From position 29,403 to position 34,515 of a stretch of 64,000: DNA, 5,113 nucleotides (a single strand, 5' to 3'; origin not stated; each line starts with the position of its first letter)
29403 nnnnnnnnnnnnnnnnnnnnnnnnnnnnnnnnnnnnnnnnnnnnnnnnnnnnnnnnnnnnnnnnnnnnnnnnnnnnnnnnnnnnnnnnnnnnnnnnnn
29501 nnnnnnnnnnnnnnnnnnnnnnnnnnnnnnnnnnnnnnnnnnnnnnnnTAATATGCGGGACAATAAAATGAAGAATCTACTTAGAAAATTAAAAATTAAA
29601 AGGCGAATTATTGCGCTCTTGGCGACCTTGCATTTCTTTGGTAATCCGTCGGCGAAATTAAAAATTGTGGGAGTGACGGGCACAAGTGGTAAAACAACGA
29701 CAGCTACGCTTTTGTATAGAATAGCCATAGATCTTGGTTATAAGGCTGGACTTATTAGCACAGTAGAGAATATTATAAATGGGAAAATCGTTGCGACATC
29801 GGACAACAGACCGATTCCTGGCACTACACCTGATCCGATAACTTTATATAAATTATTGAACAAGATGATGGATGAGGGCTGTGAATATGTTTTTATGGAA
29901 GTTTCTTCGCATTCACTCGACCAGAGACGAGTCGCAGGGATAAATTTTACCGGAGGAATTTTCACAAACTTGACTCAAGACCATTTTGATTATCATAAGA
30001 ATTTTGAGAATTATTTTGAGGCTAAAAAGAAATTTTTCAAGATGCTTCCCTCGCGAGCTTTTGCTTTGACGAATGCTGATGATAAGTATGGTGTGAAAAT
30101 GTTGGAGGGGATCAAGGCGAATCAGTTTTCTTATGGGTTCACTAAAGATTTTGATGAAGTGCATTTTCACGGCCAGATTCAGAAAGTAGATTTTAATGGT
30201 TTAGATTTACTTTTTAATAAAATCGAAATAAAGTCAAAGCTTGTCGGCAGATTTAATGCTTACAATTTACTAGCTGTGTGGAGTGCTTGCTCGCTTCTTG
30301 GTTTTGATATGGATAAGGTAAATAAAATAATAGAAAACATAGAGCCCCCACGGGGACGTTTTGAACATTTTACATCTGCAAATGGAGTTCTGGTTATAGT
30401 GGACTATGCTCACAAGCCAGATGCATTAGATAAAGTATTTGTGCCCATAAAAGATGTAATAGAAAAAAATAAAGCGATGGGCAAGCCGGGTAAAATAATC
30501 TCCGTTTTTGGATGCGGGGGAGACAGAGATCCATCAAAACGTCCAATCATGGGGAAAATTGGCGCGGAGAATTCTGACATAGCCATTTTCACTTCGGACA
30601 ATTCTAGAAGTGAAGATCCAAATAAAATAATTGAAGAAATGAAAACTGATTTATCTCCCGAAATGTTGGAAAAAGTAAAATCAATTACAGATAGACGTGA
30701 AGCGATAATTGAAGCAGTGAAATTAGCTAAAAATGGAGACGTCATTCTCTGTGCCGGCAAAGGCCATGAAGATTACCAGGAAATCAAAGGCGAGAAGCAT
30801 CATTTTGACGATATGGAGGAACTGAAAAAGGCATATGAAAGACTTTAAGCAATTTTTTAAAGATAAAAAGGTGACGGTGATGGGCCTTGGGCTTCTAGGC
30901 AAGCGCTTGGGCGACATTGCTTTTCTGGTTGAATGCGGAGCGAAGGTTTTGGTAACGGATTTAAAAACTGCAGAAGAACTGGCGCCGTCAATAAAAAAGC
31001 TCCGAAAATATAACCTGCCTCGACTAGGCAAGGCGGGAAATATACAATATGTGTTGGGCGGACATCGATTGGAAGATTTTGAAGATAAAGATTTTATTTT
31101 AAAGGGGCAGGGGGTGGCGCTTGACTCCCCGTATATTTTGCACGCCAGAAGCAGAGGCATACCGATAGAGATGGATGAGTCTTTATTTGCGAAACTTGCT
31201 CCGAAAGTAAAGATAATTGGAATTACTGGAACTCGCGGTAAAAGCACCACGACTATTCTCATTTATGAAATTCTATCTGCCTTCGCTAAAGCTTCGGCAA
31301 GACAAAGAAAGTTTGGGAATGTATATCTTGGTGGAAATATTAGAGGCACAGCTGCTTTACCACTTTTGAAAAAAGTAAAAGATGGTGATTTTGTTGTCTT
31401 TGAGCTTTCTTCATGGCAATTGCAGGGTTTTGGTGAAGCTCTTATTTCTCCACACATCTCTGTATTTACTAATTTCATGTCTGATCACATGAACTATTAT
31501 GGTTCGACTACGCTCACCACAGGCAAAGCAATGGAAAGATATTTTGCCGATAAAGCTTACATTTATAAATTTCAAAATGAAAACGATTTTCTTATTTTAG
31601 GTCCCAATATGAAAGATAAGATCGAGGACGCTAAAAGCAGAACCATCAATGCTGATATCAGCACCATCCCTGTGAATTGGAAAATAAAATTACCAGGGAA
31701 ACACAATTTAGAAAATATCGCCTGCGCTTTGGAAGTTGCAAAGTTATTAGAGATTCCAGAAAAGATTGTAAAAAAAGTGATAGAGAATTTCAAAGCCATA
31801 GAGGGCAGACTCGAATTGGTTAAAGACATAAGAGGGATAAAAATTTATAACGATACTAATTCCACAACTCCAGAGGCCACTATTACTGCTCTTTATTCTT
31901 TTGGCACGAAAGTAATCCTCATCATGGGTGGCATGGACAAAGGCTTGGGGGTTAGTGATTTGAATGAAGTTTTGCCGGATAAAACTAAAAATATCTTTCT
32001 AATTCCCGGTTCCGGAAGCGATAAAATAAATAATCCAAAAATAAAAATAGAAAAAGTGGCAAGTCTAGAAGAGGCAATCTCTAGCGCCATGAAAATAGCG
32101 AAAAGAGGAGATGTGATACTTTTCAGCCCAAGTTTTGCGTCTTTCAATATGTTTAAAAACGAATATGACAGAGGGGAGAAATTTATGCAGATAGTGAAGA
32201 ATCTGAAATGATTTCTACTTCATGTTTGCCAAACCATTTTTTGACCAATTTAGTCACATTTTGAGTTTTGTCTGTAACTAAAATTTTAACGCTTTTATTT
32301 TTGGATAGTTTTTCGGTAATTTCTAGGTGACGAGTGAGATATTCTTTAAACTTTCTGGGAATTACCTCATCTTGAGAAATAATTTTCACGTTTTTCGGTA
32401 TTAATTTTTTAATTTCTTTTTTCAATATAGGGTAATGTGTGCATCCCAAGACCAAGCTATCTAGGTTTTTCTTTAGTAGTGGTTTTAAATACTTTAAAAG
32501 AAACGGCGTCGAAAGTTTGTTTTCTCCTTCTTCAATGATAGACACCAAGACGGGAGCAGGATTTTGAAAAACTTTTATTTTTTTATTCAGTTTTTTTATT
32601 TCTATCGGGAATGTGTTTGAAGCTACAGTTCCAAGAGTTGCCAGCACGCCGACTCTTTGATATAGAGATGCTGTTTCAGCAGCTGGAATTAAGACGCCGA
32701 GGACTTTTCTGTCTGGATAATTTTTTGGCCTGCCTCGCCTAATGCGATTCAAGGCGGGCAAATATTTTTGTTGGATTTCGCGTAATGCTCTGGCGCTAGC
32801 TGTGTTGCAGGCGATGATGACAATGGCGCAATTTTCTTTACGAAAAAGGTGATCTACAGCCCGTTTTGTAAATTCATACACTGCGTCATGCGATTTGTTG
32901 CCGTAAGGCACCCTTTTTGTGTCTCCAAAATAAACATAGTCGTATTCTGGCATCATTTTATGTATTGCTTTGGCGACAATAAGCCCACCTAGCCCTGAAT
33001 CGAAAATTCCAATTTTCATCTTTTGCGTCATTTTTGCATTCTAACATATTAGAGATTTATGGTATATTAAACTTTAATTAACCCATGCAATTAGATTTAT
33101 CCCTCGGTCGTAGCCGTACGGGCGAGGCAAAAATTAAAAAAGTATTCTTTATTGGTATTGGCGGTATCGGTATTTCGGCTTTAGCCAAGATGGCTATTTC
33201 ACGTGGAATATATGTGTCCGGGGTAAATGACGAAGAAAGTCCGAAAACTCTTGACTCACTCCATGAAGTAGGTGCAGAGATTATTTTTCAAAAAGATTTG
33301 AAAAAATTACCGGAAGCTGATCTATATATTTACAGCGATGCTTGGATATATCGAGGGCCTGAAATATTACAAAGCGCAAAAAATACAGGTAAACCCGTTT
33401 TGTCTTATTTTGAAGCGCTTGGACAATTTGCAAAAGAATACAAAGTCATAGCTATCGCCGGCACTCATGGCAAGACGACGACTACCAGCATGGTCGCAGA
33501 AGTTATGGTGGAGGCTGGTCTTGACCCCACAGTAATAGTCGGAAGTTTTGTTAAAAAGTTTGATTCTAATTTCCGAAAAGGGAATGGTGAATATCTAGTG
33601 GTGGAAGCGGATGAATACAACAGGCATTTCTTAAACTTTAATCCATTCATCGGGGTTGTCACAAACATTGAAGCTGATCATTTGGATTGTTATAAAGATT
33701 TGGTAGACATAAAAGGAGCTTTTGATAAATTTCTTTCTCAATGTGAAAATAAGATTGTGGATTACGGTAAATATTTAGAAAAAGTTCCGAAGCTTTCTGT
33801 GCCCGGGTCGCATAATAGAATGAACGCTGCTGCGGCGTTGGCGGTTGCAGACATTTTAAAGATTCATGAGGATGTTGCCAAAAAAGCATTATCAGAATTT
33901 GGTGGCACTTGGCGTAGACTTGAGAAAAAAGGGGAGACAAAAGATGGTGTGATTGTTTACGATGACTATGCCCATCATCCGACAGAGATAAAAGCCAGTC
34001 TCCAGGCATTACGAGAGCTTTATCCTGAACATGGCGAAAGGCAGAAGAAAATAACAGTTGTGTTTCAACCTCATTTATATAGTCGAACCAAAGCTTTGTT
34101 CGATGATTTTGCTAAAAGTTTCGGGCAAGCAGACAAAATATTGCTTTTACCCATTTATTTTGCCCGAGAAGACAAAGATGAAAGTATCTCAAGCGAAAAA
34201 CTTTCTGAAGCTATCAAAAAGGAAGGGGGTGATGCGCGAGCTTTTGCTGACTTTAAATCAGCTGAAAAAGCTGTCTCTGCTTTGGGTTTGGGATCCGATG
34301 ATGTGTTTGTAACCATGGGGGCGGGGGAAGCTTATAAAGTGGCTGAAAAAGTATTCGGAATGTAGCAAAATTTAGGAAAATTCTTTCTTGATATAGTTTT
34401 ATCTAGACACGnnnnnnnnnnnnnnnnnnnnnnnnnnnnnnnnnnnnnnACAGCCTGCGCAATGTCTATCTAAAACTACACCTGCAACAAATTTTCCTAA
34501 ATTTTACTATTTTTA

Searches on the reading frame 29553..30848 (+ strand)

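Call 7: search_protein_families(library=pfam, proteins=[window:29553-30848:+], max_evalue=0.001)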
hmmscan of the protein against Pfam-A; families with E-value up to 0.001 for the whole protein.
window:29553-30848:+ (431 aa): 2 families
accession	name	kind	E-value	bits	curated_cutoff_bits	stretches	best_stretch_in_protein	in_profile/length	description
PF08245.18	Mur_ligase_M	-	1.9e-50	172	24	1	41-244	1-198/200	Mur ligase middle domain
PF02875.26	Mur_ligase_C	-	4.5e-30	105.5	28.4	1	268-404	1-127/127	Mur ligase, glutamate ligase domain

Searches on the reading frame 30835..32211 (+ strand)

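Call 7: search_protein_families(library=pfam, proteins=[window:30835-32211:+], max_evalue=0.001)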
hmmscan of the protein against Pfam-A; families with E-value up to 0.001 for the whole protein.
window:30835-32211:+ (458 aa): 3 families
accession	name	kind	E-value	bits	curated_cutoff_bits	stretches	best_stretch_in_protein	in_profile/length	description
PF08245.18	Mur_ligase_M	-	1.3e-18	68.2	24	1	130-266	1-138/200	Mur ligase middle domain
PF02875.26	Mur_ligase_C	-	3.3e-09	38.1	28.4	1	324-434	1-127/127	Mur ligase, glutamate ligase domain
PF21799.2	MurD-like_N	-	2.5e-06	28.1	27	1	11-111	1-86/88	Mur ligase MurD-like, N-terminal domain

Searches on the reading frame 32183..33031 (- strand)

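Call 17: search_protein_families(library=pfam, proteins=[window:32183-33031:-], max_evalue=0.001)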
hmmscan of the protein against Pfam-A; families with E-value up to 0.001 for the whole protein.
window:32183-33031:- (282 aa): 1 family
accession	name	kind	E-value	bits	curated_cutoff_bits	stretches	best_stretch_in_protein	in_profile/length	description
PF01177.27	Asp_Glu_race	-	1.4e-13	51.5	31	1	20-216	17-199/211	Asp/Glu/Hydantoin racemase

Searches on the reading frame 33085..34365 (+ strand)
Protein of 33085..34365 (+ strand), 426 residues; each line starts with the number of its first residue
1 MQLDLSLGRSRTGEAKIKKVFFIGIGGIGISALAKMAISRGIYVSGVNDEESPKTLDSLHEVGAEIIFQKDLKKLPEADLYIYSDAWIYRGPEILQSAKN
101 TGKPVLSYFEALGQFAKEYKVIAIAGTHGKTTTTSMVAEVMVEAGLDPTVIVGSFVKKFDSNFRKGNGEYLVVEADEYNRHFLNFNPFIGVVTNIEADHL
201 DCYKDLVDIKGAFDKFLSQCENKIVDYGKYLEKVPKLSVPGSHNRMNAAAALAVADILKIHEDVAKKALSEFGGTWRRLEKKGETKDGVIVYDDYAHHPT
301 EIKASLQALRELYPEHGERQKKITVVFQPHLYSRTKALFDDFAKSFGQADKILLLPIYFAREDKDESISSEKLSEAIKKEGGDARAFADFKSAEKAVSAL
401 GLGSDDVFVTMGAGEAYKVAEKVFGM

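Call 7: search_protein_families(library=pfam, proteins=[window:33085-34365:+], max_evalue=0.001)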
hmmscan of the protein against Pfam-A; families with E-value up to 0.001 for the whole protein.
window:33085-34365:+ (426 aa): 3 families
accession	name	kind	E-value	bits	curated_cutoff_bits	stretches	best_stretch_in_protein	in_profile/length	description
PF02875.26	Mur_ligase_C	-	1e-22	81.8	28.4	1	277-414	1-127/127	Mur ligase, glutamate ligase domain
PF08245.18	Mur_ligase_M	-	1.6e-16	61.3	24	1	124-223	1-116/200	Mur ligase middle domain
PF01225.30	Mur_ligase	-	7e-12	46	21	1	21-119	3-94/95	Mur ligase family, catalytic domain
